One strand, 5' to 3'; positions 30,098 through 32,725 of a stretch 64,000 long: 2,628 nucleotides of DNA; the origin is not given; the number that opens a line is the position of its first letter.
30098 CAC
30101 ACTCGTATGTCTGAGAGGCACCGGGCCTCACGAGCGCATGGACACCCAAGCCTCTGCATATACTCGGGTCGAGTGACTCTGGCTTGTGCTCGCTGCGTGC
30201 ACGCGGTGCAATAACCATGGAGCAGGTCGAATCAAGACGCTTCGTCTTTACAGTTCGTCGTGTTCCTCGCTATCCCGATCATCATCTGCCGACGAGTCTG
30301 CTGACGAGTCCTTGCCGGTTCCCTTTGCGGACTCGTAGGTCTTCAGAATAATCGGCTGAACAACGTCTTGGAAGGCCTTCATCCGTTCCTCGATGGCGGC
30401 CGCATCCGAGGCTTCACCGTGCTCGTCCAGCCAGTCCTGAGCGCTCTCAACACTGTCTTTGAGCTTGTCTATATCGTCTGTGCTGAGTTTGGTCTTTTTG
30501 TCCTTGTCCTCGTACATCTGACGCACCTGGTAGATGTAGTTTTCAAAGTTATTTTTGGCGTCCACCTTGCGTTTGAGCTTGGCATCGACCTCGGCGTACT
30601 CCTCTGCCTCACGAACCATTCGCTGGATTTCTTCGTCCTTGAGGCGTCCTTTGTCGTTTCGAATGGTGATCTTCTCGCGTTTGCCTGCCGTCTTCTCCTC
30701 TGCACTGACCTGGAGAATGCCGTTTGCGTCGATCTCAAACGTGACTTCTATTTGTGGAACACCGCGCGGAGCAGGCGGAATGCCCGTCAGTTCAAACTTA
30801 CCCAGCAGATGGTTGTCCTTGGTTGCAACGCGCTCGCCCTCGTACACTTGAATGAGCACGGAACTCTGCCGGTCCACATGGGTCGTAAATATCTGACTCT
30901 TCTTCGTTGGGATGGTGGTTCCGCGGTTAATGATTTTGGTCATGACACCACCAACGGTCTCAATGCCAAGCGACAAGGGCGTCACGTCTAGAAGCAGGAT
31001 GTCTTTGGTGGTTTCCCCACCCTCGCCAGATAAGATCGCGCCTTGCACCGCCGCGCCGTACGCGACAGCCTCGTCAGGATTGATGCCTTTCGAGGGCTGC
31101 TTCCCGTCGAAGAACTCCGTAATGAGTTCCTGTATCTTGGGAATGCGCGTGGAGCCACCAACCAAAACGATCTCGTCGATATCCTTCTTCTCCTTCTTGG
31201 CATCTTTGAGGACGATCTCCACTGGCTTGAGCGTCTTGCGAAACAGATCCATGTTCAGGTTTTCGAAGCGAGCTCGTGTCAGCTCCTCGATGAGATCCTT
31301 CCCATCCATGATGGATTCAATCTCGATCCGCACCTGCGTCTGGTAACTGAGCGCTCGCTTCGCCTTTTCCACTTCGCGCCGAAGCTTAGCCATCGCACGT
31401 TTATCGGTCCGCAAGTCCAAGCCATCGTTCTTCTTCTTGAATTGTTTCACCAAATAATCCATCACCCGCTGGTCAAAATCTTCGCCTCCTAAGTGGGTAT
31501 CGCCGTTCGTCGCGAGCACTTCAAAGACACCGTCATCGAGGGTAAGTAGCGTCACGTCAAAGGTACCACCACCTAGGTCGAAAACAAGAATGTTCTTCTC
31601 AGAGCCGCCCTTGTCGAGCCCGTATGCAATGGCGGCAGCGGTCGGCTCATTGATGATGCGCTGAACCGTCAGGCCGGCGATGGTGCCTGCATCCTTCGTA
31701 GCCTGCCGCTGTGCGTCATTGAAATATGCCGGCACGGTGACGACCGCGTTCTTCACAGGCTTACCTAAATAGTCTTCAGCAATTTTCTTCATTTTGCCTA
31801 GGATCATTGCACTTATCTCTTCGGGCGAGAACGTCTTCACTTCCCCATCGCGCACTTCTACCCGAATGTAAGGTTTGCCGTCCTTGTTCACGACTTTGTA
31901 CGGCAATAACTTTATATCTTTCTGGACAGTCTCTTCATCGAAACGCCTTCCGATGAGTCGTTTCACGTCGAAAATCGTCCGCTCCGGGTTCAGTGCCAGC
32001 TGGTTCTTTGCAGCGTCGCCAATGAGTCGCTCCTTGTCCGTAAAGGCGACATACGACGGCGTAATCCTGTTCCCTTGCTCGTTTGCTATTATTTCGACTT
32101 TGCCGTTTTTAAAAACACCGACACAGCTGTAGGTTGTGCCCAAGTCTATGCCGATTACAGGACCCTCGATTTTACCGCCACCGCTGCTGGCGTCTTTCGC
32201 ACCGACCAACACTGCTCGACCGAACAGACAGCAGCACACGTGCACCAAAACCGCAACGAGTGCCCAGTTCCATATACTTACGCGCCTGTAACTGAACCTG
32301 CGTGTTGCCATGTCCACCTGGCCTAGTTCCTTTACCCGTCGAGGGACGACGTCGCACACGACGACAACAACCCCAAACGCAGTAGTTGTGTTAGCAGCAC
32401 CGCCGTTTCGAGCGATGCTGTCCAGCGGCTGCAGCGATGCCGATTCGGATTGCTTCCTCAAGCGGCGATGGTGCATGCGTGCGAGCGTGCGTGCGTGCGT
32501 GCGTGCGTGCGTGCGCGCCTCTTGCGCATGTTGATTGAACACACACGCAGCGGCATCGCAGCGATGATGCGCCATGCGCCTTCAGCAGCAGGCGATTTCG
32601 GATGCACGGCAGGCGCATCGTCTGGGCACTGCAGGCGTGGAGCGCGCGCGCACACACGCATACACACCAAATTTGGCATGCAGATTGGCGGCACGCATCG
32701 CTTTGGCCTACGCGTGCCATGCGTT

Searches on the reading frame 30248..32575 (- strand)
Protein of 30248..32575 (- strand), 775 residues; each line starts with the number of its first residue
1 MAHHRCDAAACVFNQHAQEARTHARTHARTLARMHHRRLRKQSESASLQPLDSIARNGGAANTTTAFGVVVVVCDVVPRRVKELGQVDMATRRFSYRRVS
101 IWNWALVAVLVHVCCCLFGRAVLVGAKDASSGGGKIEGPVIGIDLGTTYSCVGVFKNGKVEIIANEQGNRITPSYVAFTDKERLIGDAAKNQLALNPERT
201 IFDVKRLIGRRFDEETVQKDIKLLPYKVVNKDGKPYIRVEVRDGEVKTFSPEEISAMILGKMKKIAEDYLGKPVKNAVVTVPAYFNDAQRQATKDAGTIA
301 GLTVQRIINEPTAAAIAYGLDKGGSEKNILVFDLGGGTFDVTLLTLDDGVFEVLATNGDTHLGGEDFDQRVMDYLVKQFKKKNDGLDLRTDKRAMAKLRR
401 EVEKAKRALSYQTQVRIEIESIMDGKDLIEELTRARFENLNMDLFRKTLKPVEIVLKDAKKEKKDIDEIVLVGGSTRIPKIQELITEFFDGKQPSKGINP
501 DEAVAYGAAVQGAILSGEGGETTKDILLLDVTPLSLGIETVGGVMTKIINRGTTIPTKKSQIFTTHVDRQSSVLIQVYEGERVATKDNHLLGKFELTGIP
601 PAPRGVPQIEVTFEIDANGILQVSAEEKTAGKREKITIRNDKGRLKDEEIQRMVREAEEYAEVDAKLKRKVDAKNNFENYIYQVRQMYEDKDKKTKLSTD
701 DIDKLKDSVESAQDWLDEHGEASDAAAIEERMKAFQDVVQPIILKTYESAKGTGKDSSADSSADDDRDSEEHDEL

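Call 8: search_protein_families(library=pfam, proteins=[window:30248-32575:-], max_evalue=0.001)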
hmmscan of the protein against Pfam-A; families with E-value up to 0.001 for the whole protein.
window:30248-32575:- (775 aa): 3 families
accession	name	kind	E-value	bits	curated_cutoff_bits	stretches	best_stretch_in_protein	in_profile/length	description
PF00012.26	HSP70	-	6e-258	857.4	20.6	1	140-747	1-598/599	Hsp70 protein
PF06723.19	MreB_Mbl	-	3.3e-17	62.7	27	1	242-508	64-315/327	MreB/Mbl protein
PF08841.16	DDR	-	0.0004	20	24.6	0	312-358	118-165/328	Diol dehydratase reactivase ATPase-like domain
